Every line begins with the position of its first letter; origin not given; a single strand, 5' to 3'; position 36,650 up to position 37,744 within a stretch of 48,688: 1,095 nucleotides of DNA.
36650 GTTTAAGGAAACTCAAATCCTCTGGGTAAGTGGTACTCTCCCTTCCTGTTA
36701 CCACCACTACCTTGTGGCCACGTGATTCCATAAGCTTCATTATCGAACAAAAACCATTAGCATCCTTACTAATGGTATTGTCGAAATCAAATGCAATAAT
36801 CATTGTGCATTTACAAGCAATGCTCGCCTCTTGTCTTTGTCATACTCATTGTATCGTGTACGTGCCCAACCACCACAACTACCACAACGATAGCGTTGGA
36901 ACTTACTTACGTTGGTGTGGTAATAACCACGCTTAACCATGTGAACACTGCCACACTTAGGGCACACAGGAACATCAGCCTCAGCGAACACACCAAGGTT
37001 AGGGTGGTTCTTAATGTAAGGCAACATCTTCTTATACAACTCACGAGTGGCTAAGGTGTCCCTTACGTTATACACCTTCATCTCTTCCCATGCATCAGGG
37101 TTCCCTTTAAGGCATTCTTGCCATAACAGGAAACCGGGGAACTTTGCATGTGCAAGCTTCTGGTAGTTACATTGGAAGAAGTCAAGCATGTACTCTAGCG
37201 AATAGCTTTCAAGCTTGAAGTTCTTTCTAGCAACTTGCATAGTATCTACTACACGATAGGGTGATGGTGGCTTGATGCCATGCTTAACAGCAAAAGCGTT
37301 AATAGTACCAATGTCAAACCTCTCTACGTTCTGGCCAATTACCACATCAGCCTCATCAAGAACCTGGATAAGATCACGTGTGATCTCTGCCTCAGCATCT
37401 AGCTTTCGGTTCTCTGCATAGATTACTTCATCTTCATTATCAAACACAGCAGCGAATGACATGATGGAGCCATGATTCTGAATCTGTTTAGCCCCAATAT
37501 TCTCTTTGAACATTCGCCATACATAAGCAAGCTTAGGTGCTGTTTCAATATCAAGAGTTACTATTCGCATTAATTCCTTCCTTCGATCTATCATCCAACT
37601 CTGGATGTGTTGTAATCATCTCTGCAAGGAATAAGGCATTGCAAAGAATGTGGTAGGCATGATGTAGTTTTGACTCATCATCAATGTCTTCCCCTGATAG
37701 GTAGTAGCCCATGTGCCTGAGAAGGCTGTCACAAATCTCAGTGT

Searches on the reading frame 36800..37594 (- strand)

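Call 10: search_protein_families(library=phrogs, proteins=[window:36800-37594:-], max_evalue=0.00001)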
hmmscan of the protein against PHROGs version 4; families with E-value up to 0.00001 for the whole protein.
window:36800-37594:- (264 aa): 3 families
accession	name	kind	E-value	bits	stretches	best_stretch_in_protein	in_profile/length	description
phrog_403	-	DNA, RNA and nucleotide metabolism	1.1e-97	327.8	1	5-263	61-320/321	DNA polymerase exonuclease subunit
phrog_17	-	DNA, RNA and nucleotide metabolism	3e-14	53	1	4-197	665-831/1445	DNA polymerase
phrog_192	-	DNA, RNA and nucleotide metabolism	2.5e-09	37.9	1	55-149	165-254/397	DNA polymerase exonuclease subunit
